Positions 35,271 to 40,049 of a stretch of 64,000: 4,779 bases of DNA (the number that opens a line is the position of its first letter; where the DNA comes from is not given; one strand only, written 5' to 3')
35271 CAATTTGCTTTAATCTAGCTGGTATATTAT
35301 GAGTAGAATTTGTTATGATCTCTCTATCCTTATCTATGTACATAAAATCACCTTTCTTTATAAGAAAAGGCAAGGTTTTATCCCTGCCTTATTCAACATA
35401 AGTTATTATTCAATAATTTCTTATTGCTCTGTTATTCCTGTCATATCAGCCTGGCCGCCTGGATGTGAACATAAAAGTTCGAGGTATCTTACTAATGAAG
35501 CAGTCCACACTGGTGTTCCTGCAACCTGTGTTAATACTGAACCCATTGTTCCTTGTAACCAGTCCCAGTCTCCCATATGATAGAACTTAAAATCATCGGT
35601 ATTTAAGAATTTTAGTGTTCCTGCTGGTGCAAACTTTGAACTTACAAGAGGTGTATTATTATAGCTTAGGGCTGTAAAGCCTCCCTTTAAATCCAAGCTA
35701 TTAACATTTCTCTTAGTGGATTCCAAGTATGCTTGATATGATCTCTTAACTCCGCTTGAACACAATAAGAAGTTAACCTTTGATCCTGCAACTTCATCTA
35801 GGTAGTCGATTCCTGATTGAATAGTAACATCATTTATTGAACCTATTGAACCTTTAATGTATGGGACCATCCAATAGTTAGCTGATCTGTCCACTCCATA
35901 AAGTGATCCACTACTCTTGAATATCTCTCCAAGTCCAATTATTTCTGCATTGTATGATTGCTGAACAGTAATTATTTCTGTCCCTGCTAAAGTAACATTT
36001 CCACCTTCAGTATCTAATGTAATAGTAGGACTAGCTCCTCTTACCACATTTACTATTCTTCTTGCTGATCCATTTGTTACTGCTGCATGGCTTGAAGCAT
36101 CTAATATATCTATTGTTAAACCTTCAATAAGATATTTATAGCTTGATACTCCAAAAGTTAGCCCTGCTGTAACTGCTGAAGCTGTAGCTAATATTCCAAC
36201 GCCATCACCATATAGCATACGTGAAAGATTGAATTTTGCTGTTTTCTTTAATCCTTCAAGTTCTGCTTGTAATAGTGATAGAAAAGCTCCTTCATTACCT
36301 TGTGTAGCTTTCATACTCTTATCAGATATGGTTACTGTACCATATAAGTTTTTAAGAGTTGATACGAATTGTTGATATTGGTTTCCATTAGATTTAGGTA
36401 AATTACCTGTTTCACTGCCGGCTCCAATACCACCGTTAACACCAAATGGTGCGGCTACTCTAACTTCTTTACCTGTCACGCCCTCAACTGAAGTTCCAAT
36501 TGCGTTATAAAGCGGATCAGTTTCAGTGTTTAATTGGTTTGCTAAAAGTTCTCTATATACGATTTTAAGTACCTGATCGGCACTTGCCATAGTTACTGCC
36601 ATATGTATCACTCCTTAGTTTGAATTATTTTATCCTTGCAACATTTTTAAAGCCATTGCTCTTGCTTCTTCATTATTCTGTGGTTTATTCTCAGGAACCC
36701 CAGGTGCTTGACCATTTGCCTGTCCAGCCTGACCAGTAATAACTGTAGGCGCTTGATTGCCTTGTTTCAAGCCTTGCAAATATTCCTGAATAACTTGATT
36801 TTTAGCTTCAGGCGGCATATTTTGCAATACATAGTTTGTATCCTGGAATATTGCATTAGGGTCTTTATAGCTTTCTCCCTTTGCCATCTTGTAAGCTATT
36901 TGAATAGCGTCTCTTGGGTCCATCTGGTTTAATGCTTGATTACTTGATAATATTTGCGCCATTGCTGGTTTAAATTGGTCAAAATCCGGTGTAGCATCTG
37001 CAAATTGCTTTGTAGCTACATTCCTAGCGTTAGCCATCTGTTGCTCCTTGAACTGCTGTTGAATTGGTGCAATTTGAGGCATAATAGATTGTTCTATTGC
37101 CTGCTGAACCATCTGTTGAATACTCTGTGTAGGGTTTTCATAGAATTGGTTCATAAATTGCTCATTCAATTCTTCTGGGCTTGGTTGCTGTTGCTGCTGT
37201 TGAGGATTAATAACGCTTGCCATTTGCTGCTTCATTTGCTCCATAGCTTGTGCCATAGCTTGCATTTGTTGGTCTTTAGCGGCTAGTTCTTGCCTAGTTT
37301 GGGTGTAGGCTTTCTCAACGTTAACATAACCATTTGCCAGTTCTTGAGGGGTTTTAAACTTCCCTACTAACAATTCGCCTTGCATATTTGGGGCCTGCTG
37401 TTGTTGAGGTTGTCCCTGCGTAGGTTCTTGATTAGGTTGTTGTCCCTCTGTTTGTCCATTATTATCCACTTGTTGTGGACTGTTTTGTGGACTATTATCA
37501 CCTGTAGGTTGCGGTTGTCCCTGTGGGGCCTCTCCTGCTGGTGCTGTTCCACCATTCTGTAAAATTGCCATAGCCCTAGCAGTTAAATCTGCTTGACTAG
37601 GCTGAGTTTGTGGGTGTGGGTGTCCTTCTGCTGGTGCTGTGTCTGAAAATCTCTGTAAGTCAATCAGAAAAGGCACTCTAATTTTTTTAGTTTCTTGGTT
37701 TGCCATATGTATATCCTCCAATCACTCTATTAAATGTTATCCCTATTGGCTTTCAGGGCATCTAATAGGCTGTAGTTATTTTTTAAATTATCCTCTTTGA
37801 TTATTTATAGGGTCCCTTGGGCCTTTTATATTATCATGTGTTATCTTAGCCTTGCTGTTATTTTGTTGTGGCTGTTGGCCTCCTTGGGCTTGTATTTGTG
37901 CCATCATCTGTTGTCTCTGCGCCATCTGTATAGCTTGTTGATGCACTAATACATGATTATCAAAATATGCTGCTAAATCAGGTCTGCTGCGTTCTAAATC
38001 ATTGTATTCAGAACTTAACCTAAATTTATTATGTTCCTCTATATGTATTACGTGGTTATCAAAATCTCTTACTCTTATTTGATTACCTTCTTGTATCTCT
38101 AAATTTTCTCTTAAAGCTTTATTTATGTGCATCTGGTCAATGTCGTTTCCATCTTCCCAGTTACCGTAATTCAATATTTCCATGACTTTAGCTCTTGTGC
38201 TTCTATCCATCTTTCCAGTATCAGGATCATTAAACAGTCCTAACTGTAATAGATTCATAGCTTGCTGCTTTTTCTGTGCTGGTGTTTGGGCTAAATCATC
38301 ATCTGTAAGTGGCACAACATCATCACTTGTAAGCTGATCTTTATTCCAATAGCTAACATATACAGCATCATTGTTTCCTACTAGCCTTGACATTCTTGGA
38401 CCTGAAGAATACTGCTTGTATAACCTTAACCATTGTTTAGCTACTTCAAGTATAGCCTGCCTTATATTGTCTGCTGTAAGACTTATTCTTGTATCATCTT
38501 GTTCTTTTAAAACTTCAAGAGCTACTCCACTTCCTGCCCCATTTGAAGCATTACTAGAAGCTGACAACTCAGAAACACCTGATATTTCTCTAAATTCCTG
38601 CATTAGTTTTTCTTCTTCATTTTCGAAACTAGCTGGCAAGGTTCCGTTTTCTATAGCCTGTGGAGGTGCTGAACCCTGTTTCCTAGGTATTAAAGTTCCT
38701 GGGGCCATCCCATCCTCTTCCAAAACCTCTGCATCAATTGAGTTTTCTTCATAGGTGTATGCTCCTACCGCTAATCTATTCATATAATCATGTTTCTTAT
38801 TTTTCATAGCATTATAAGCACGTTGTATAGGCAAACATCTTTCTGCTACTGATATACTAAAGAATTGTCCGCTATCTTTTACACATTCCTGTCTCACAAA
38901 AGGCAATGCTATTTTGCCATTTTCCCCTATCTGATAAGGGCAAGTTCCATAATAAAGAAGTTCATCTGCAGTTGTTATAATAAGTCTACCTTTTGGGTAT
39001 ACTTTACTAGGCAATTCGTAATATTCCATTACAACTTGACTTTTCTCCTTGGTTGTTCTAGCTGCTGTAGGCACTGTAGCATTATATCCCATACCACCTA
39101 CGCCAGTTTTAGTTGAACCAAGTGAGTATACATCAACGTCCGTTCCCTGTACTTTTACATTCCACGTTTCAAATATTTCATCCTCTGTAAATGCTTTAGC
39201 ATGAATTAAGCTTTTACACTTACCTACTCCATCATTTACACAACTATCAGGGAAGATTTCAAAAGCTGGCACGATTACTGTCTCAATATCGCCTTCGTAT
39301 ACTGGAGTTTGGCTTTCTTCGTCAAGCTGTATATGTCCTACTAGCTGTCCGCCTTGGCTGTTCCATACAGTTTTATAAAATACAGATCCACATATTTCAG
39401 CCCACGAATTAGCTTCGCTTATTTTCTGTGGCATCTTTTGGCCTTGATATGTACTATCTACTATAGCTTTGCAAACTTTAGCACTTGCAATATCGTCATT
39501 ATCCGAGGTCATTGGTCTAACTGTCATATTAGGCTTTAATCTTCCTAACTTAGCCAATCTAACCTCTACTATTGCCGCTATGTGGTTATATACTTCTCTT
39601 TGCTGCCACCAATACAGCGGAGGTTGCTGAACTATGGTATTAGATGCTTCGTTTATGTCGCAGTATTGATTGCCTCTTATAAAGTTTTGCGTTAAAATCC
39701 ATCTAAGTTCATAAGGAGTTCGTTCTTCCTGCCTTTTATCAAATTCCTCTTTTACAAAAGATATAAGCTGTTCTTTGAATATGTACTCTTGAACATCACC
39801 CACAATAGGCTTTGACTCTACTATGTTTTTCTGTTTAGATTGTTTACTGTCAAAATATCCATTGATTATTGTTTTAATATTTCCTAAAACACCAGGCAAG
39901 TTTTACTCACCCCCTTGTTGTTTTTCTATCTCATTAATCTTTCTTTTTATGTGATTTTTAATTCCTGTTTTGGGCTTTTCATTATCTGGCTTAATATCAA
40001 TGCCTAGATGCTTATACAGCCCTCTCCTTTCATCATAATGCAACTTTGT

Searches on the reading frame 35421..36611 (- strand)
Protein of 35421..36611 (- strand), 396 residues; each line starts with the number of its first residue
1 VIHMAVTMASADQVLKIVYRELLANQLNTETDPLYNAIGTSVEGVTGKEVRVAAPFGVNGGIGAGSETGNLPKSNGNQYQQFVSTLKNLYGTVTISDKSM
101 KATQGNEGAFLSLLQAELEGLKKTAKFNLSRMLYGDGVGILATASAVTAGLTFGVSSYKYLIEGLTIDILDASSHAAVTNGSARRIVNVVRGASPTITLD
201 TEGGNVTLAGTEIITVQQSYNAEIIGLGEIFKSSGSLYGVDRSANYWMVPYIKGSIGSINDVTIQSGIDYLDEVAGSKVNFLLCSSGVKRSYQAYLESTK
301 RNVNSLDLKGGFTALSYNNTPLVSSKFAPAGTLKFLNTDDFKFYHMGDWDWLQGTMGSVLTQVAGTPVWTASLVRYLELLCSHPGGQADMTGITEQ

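Call 57: search_protein_families(library=phrogs, proteins=[window:35421-36611:-], max_evalue=0.00001)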
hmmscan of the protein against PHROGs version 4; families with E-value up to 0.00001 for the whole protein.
window:35421-36611:- (396 aa): 2 families
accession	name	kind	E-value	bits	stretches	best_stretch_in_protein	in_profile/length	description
phrog_14242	-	head and packaging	3.6e-55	188.3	1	4-383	1-378/396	major head protein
phrog_9953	-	head and packaging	7.4e-14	52.8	1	223-351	146-288/329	major head protein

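Call 67: search_dna_similar(query=window:35421-36611:-, collection=phages, mode=protein, max_rows=12)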
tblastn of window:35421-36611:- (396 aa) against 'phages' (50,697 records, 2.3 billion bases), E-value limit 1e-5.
Records with a match: 13; places in all: 13; records where one place covers at least 80% of the query: 13.
Best place of each record, by identity: <60% 13.
By first word of the organism name: Arthrobacter 8; Microbacterium 2; Caudoviricetes 2; Cellulosimicrobium 1.
By host as written in the record: Arthrobacter sp. ATCC 21022 8; Microbacterium paraoxydans NRRL B-14843 2; - 2; Cellulosimicrobium sp. 1.
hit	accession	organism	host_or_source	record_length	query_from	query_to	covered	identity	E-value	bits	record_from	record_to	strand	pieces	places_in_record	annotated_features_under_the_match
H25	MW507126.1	Microbacterium phage Shocker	Microbacterium paraoxydans NRRL B-14843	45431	4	393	98%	29.7%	5e-32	134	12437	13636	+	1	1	23: major capsid protein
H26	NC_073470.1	Microbacterium phage Shocker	Microbacterium paraoxydans NRRL B-14843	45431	4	393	98%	29.7%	5e-32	134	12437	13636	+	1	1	23: major capsid protein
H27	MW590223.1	Cellulosimicrobium phage DS1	Cellulosimicrobium sp.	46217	4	352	88%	32.5%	5e-34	140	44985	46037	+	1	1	hypothetical protein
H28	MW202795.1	Caudoviricetes sp.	Manatee Spring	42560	4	395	99%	27.1%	3e-28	123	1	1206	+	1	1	major capsid protein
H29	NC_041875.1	Arthrobacter phage Jasmine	Arthrobacter sp. ATCC 21022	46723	4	395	99%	26.7%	2e-22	105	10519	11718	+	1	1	17: major head protein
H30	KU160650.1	Arthrobacter phage Jasmine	Arthrobacter sp. ATCC 21022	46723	4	395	99%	26.7%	2e-22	105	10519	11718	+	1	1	17: major capsid protein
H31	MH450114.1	Arthrobacter phage Brad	Arthrobacter sp. ATCC 21022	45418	4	395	99%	26.4%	8e-22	103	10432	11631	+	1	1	15: major capsid protein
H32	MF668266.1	Arthrobacter phage Adat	Arthrobacter sp. ATCC 21022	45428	4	395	99%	26.4%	8e-22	103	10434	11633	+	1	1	major capsid protein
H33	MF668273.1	Arthrobacter phage GurgleFerb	Arthrobacter sp. ATCC 21022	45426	4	395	99%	26.4%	8e-22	103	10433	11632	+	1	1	major capsid protein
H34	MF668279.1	Arthrobacter phage Nellie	Arthrobacter sp. ATCC 21022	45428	4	395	99%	26.4%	8e-22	103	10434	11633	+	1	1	major capsid protein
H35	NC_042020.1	Arthrobacter phage Adat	Arthrobacter sp. ATCC 21022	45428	4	395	99%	26.4%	8e-22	103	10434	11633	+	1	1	major head protein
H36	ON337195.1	Arthrobacter phage Casserole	Arthrobacter sp. ATCC 21022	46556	4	395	99%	26.4%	1e-21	103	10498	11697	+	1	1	15: major capsid protein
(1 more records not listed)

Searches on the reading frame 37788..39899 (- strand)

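Call 57: search_protein_families(library=phrogs, proteins=[window:37788-39899:-], max_evalue=0.00001)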
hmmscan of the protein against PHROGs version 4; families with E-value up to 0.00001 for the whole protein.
window:37788-39899:- (703 aa): 1 family
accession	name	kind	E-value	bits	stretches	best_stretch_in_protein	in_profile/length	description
phrog_156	-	head and packaging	7.7e-34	118.1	1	43-553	9-527/681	portal protein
